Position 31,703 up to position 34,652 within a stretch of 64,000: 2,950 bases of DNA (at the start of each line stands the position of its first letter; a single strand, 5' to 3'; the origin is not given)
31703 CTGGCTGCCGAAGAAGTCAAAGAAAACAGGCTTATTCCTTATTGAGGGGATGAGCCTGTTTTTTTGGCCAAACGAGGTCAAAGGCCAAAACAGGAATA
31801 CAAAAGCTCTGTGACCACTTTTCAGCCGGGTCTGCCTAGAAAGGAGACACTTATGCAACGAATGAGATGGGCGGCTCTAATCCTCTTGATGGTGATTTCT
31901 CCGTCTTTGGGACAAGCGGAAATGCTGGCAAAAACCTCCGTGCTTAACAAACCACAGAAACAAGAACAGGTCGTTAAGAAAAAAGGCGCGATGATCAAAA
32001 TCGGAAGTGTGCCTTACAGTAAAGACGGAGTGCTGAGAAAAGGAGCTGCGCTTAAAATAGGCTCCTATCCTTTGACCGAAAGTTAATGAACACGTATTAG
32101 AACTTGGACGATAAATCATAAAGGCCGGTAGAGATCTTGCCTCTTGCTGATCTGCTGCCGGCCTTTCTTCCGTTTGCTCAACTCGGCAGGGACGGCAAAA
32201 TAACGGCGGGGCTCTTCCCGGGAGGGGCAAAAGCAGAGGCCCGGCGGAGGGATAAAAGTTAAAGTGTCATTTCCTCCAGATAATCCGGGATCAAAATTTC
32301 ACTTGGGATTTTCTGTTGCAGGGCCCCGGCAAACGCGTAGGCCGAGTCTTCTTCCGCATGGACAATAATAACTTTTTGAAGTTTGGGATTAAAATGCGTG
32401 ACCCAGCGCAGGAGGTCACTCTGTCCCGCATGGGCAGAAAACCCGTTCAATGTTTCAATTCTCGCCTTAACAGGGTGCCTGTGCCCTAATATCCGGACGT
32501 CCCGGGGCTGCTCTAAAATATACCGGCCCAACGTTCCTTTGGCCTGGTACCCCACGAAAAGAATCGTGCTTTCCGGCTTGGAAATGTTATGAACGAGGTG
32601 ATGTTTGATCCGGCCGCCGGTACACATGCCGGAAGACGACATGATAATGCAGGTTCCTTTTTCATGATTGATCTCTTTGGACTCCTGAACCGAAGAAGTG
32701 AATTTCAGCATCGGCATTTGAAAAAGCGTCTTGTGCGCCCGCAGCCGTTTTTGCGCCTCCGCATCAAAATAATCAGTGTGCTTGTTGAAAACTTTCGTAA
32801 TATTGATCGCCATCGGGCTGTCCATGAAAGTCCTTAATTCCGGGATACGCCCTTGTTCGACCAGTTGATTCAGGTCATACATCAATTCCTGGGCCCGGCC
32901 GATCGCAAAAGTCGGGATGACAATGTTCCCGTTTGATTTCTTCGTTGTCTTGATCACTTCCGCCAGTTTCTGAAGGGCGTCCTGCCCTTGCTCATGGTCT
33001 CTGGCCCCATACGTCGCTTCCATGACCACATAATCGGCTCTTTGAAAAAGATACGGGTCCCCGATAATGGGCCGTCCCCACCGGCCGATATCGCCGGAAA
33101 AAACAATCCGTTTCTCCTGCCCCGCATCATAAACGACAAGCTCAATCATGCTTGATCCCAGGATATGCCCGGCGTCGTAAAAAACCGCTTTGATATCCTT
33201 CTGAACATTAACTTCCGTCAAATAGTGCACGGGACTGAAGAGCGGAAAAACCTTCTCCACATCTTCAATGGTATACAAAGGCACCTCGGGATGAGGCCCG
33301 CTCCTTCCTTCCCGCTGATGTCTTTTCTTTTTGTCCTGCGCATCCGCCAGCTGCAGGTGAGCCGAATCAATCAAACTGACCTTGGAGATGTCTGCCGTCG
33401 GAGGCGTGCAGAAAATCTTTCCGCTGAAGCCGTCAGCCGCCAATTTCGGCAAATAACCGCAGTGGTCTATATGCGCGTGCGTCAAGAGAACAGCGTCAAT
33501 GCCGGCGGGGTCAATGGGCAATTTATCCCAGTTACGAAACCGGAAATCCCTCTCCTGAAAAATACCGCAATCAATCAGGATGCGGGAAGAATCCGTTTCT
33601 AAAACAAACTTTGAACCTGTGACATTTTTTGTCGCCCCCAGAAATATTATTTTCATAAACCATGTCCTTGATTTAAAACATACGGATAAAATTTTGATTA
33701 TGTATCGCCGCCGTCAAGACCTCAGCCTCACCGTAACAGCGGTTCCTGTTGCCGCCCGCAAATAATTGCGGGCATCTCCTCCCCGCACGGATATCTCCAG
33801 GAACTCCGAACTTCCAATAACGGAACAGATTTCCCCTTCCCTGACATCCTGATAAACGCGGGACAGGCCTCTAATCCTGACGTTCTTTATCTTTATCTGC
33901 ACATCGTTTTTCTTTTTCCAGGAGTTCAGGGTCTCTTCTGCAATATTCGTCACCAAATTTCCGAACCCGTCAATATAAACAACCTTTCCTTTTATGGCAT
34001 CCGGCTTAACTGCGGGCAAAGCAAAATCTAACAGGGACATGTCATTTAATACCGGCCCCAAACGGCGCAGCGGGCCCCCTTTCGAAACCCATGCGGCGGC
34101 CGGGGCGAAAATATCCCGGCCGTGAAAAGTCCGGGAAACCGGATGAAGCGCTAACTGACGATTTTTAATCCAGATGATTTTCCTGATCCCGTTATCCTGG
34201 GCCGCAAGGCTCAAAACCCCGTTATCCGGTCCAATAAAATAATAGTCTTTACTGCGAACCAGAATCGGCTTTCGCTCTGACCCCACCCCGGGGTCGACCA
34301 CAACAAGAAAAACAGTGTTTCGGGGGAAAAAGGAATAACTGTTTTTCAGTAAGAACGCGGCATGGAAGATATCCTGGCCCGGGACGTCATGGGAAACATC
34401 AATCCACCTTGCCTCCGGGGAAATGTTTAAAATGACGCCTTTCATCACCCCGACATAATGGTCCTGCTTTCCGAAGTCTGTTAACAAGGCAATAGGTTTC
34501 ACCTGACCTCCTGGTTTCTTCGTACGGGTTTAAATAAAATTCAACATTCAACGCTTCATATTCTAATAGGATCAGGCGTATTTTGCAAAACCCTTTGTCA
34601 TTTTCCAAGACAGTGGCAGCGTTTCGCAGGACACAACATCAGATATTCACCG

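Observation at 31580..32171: c-di-GMP-I (GEMM) riboswitch candidate with terminator platform controlling a tiny secreted repeat protein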

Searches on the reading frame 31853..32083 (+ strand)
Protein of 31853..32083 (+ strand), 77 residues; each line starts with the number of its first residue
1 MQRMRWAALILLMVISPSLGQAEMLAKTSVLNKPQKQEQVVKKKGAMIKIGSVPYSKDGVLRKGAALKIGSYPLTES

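Call 9: find_homologous_proteins(query=window:31853-32083:+, max_evalue=0.01)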
Query seq(77 aa) (77 aa): 1 proteins with E <= 0.01 among 1 candidates.
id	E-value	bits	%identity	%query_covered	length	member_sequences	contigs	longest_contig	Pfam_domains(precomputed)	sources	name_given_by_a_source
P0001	2.0e-40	153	100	100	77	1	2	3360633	-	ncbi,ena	-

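Call 10: find_encoding_contigs(protein=P0001, flank=3000, max_places=4)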
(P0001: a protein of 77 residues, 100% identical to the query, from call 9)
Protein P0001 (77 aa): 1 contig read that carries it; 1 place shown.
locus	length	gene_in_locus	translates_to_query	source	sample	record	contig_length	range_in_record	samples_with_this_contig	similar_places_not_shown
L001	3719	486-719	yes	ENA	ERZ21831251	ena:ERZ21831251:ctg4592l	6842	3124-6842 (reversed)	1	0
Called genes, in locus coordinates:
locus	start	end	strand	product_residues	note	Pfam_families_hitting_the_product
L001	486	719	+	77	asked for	-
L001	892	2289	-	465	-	PF00753:Lactamase_B, PF23023:Anti-Pycsar_Apyc1 (weak), PF12706:Lactamase_B_2, PF16661:Lactamase_B_6, PF10996:Beta-Casp, PF07521:RMMBL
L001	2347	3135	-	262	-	PF01887:SAM_HAT_N, PF20257:SAM_HAT_C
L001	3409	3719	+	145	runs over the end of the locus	PF03330:DPBB_1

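Call 20: search_protein_families(library=pfam, proteins=[window:31853-32083:+], max_evalue=0.01)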
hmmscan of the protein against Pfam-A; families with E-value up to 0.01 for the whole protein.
window:31853-32083:+ (77 aa): 0 families

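Call 22: search_protein_representatives(protein=window:31853-32083:+)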
Query: 77 residues. Proteins with E-value up to 0.001 (for the whole library): 2; up to 1e-10: 1; up to 1e-30: 1. The best 2 are listed.
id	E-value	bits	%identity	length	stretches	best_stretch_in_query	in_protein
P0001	6.2e-41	153.0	100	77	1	1-77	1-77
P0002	3.6e-05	40.1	34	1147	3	27-62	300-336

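Call 24: search_protein_families(library=pfam, proteins=[P0002, window:31853-32083:+], max_evalue=10)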
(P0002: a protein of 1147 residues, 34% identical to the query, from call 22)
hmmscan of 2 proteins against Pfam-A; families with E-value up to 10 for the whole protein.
P0002 (1147 aa): 8 families
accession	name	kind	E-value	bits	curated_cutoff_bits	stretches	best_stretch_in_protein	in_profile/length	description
PF13585.12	CHU_C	-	2.8e-14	53.5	27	1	1055-1140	3-83/86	CHU_C Type IX secretion signal domain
PF19954.5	EAD10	-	6.2e-09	36.2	24.1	1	618-638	45-65/77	Effector-associated domain 10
PF15547.11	C1ORF64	-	3.3e-05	24.6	27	1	782-855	59-131/137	Steroid receptor-associated and regulated protein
PF10376.14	Mei5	-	0.0026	18.1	28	1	305-348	61-103/207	Double-strand recombination repair protein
PF13051.11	DUF3912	-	0.14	12.9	23.1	0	220-266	13-59/92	Protein of unknown function (DUF3912)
PF16675.10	FOXO_KIX_bdg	-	0.28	12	27.2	0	684-728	32-74/80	KIX-binding domain of forkhead box O, CR2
PF12245.14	Big_3_2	-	0.98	10.1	23.3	0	673-724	18-69/122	Bacterial Ig-like domain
PF18911.6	PKD_4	-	1.6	9.3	27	0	784-806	52-74/85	PKD domain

window:31853-32083:+ (77 aa): 0 families

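Call 56: predict_structure(protein=window:31853-32083:+)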
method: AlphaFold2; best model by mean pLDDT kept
length: 77 residues; sequences in the alignment: 1
mean_pLDDT: 61.1   pTM: 0.20
mean pLDDT of the five models: 61.1, 60.3, 60.1, 57.5, 56.8
residues with pLDDT >= 90: 0; 70-90: 13; 50-70: 58; < 50: 6
segments of 3 or more residues with pLDDT < 50: 75-77
pLDDT, mean of each block of 10 residues (from residue 1): 76 70 60 52 60 61 56 51
secondary structure, 60 per line:
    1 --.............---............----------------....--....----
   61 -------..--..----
elements in order: H3-15 H19-30 E47-50 E53-56

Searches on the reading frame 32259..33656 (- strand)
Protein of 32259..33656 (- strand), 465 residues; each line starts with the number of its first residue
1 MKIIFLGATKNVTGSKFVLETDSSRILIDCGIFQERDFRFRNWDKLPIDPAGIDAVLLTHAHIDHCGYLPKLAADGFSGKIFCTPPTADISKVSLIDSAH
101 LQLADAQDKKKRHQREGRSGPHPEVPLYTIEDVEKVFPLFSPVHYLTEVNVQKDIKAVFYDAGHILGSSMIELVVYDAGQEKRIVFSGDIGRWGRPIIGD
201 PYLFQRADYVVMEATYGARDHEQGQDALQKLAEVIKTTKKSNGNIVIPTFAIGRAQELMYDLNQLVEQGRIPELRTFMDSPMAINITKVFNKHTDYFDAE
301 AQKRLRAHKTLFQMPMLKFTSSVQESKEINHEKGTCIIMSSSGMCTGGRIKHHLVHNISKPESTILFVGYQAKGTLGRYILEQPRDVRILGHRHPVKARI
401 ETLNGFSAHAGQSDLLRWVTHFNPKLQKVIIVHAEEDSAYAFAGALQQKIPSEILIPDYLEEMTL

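Call 20: search_protein_families(library=pfam, proteins=[window:32259-33656:-], max_evalue=0.01)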
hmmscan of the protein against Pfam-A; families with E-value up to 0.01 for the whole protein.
window:32259-33656:- (465 aa): 7 families
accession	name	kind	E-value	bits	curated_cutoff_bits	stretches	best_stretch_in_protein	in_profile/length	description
PF10996.14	Beta-Casp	-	1.4e-41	142.2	27.7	1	255-380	1-120/120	Beta-Casp domain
PF07521.17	RMMBL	-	1.2e-17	64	21.6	1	394-457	2-63/63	Zn-dependent metallo-hydrolase RNA specificity domain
PF16661.11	Lactamase_B_6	-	2.1e-14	53.8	27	1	18-173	1-149/193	Metallo-beta-lactamase superfamily domain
PF12706.13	Lactamase_B_2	-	3.9e-12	46.6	27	1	25-226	2-178/200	Beta-lactamase superfamily domain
PF00753.33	Lactamase_B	-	7.1e-12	46.1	22.7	1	17-77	9-68/196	Metallo-beta-lactamase superfamily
PF23023.1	Anti-Pycsar_Apyc1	-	0.0015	18.5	50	1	19-72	25-73/250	Anti-Pycsar protein Apyc1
PF13483.12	Lactamase_B_3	-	0.0054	17.2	24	0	14-66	7-50/160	Beta-lactamase superfamily domain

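Call 27: find_related_loci(query=window:32262-33656:-, collection=genome_contigs, flank=4000)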
Query window:32262-33656:- (465 aa) in genome_contigs; peptide patterns used: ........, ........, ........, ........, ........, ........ (x = any residue, [..] = any of these).
117 stretches matched a pattern; 8 encode a relative of the query (tblastn E <= 1e-3); 8 distinct loci.
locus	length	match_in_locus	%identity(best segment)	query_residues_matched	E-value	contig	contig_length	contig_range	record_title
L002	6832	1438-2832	60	1-465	0e+0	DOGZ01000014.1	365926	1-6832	MAG TPA_asm: Candidatus Omnitrophota bacterium isolate UBA10174 contig_7454, whole genome shotgun sequence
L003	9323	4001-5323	42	1-465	3e-111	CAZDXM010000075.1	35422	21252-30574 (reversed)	MAG TPA_asm: uncultured Thermodesulfovibrio sp. isolate SRP231805_co4_16 genome assembly, contig: k141_169630, whole gen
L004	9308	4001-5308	40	1-460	4e-111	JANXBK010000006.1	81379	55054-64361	MAG: Thermodesulfovibrio sp. isolate SKYB3 NODE_6_length_81379_cov_18.322661, whole genome shotgun sequence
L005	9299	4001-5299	28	12-453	2e-48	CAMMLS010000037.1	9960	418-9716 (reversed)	MAG: uncultured Clostridium sp. isolate ERR4836940_bin.30_MetaWRAP_v1.1_MAG genome assembly, contig: NODE_2309_length_99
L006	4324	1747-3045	28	12-453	3e-48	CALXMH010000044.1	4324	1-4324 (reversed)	MAG: uncultured Clostridia bacterium isolate BRZ_KF__bin28 genome assembly, contig: BRZ_KF__NODE_33852_length_4324_cov_4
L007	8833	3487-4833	27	12-450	7e-43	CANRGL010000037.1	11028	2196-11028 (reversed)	MAG: uncultured Clostridia bacterium isolate Lapin-022__bin75 genome assembly, contig: Lapin-022__NODE_5991_length_11028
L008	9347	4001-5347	27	12-450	5e-40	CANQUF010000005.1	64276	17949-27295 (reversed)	MAG: uncultured Clostridia bacterium isolate Lapin-023__bin51 genome assembly, contig: Lapin-023__NODE_625_length_64276_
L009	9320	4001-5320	26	3-450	7e-40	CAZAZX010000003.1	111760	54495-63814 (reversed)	MAG TPA_asm: uncultured Lachnospiraceae bacterium isolate binchicken_co353_143 genome assembly, contig: NODE_145_length_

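Call 38: list_cluster_members(proteins=[P0001, window:32262-33656:-, window:29752-31434:-])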
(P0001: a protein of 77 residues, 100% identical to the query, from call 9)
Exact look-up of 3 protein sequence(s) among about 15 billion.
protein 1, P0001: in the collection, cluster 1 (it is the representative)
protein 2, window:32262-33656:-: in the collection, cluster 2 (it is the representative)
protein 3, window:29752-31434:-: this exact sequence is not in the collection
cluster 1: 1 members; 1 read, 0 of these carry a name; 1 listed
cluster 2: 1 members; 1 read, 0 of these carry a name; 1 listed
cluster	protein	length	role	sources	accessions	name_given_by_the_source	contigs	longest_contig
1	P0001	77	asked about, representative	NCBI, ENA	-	-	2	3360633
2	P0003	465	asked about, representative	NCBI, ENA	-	-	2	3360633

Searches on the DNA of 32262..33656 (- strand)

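Call 28: search_rna_families(sources=[L002, L003, L004], threshold=gathering, show_alignments=3)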
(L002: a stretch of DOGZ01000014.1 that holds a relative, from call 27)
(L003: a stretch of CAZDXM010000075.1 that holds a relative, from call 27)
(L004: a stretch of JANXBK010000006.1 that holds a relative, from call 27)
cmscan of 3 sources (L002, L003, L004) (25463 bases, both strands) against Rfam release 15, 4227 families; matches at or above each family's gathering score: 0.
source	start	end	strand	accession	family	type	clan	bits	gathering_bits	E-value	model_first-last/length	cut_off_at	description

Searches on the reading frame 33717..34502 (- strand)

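Call 50: search_protein_families(library=pfam, proteins=[window:33717-34502:-], max_evalue=0.00001)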
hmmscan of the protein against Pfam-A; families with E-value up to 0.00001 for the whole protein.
window:33717-34502:- (262 aa): 2 families
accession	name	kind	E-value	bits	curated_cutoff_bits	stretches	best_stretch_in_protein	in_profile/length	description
PF01887.21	SAM_HAT_N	-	5.1e-58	195.4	26.3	1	4-149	1-145/145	SAM hydroxide adenosyltransferase N-terminal domain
PF20257.3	SAM_HAT_C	-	1.1e-20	74.2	25.5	1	172-256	1-83/84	SAM hydroxide adenosyltransferase C-terminal domain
